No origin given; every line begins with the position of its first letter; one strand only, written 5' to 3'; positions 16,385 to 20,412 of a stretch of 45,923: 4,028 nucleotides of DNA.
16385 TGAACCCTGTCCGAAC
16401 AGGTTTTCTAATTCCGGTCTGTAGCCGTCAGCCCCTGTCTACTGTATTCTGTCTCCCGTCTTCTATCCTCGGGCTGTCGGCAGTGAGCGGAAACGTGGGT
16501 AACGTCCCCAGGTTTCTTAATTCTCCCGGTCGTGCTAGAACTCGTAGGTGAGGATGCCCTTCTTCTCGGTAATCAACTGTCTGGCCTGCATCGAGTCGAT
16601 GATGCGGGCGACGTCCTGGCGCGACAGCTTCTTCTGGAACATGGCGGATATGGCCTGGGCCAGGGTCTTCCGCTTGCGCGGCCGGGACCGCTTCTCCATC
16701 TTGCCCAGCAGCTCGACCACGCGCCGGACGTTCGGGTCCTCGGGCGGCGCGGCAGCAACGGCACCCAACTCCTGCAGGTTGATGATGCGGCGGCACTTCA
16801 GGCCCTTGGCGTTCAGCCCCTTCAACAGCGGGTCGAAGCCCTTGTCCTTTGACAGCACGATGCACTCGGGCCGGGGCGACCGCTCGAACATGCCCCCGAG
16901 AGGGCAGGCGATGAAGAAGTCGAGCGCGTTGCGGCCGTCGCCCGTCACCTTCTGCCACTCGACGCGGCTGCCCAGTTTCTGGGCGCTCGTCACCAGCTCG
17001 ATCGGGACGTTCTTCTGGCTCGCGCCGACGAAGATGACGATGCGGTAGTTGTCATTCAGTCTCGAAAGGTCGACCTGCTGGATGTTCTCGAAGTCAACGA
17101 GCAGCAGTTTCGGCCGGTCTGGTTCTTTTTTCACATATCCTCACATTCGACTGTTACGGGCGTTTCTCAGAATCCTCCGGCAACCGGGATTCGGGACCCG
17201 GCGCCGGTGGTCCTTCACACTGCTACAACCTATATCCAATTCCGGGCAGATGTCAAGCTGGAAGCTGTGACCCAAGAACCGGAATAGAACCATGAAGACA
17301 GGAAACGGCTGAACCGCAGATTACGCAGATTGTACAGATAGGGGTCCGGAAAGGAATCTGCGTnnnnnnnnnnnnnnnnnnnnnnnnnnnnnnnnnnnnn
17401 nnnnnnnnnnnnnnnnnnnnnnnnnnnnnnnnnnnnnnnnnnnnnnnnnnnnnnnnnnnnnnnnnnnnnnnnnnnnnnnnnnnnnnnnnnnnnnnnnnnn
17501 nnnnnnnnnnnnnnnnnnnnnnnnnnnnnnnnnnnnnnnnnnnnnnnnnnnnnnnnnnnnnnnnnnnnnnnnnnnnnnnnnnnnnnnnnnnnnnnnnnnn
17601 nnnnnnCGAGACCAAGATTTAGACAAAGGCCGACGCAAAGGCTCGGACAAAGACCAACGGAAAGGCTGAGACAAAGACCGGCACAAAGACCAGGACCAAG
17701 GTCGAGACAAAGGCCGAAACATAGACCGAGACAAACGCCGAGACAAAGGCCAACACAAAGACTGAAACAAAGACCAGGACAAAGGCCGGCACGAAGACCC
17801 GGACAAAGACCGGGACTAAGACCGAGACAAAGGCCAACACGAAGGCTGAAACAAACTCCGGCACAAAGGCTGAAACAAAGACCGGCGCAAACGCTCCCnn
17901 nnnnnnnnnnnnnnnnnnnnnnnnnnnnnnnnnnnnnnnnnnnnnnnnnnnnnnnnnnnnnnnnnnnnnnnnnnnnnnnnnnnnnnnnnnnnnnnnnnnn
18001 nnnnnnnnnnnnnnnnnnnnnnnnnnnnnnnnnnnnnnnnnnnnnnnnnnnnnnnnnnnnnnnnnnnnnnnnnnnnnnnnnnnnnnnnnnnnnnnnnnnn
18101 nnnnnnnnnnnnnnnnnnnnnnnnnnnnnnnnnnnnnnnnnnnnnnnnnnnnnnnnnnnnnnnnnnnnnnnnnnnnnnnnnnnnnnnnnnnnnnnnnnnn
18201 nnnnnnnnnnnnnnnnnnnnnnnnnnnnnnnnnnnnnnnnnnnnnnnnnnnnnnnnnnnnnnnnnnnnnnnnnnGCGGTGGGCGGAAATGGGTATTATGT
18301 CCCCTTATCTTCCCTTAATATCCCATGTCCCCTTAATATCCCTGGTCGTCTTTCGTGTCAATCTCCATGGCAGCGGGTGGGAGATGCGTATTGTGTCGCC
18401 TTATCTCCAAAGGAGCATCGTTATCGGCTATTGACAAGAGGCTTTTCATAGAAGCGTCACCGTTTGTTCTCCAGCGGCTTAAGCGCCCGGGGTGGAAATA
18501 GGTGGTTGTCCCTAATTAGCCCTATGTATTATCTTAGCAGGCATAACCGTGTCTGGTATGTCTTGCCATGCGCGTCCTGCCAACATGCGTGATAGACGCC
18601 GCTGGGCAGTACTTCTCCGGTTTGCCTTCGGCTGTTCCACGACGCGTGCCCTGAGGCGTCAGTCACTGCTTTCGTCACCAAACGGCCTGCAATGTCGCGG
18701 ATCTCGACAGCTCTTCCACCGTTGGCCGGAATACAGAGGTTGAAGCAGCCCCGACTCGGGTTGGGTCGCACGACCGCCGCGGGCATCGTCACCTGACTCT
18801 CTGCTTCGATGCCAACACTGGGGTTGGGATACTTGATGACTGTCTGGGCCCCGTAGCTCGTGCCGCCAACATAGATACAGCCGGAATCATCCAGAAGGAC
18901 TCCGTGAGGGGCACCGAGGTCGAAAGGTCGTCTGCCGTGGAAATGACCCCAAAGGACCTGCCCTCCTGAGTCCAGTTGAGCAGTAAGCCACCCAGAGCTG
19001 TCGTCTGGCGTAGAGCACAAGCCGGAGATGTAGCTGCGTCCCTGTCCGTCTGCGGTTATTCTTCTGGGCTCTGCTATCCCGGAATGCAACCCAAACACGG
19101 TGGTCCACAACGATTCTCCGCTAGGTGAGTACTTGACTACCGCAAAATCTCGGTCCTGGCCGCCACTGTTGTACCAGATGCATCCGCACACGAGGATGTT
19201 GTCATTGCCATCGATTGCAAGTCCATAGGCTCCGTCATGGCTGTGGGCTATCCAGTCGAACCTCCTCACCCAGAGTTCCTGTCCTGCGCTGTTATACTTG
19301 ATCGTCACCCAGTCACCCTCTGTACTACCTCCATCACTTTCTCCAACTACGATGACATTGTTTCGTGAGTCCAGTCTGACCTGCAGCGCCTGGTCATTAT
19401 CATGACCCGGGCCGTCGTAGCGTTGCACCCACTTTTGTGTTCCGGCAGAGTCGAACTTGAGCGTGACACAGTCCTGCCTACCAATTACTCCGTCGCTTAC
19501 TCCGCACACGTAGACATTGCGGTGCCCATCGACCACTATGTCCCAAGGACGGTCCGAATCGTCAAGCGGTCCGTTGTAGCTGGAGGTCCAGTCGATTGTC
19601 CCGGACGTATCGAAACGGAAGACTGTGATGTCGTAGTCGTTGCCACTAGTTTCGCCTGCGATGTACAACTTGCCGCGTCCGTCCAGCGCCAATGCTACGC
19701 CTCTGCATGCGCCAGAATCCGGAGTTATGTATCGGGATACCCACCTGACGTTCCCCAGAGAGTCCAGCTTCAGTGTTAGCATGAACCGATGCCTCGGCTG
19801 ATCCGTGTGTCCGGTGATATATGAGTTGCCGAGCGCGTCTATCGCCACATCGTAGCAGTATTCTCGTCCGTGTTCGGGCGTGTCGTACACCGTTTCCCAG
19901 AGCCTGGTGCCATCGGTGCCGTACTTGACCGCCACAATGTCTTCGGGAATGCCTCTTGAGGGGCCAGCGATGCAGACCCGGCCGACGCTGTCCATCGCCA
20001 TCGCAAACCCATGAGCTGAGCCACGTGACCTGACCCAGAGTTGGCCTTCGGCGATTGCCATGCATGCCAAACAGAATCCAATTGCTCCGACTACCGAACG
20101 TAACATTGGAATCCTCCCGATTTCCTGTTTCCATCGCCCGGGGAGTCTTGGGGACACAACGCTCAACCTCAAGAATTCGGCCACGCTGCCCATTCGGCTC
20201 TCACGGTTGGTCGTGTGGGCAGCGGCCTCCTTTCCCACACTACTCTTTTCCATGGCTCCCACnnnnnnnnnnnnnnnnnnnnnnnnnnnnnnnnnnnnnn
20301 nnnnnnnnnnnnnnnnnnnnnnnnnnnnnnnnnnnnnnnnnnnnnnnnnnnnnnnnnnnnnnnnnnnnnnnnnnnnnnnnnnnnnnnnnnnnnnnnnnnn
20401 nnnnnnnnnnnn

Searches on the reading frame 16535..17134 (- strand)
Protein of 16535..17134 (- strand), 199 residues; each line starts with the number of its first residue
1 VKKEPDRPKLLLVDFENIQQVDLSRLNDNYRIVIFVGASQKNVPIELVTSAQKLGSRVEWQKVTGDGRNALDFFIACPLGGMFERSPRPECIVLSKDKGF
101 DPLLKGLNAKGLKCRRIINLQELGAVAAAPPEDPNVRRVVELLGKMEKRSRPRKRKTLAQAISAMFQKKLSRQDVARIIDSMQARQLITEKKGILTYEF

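Call 12: search_protein_families(library=pfam, proteins=[window:16535-17134:-])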
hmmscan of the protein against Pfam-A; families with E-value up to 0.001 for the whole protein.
window:16535-17134:- (199 aa): 1 family
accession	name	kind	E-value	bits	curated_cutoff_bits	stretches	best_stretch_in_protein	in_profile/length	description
PF18475.7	PIN7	-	3.9e-22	79.3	34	1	12-111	1-103/103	PIN domain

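Call 30: find_encoding_contigs(protein=window:16535-17134:-, flank=10000, max_places=10)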
Protein window:16535-17134:- (199 aa): no gene with exactly this product is on record in the collection.

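Call 92: search_protein_families(library=padloc, proteins=[window:16535-17134:-], max_evalue=0.001)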
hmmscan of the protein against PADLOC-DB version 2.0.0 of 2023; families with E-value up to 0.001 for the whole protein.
window:16535-17134:- (199 aa): 0 families

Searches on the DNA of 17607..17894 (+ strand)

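Call 81: search_dna_similar(query=window:17607-17894:+, collection=plasmids, mode=distant, max_evalue=0.001, max_rows=15)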
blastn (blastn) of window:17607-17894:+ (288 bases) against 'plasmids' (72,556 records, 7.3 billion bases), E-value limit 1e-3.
Records with a match: 1; places in all: 1; records where one place covers at least 80% of the query: 0.
Best place of each record, by identity: 80-90% 1.
By first word of the organism name: Rhizobium 1.
By predicted mobility (MOB-suite, as given by PLSDB): non-mobilizable 1.
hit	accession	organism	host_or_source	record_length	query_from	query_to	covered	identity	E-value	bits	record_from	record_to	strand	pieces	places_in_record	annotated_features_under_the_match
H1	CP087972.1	Rhizobium sp. RCAM05350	cell culture,fouling of walls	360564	176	221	16%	87.0%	1e-5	57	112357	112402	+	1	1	none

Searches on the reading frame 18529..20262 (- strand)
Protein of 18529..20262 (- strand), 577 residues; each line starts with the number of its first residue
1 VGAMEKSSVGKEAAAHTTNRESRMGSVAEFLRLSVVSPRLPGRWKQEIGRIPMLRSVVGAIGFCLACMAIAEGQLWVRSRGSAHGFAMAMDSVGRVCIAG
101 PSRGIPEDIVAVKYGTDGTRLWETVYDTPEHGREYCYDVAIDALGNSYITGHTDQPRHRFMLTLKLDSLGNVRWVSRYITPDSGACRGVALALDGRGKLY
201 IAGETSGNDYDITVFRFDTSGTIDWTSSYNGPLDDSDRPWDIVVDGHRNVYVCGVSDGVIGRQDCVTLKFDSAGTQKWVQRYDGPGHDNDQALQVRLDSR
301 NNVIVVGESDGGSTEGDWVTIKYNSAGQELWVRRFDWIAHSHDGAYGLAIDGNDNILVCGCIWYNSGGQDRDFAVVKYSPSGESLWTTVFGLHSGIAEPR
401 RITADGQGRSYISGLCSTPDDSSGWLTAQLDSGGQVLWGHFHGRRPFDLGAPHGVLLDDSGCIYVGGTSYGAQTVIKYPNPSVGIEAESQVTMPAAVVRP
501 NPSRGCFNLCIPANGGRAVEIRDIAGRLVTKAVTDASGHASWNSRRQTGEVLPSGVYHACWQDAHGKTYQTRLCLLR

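Call 12: search_protein_families(library=pfam, proteins=[window:18529-20262:-])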
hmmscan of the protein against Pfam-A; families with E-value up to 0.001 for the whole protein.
window:18529-20262:- (577 aa): 1 family
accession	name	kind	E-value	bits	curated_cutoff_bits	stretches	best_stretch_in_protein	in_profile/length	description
PF06739.17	SBBP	-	3.6e-20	72.1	20.5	1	135-154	14-33/38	Beta-propeller repeat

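Call 92: search_protein_families(library=padloc, proteins=[window:18529-20262:-], max_evalue=0.001)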
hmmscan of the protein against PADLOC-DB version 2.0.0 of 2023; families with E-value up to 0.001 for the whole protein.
window:18529-20262:- (577 aa): 0 families
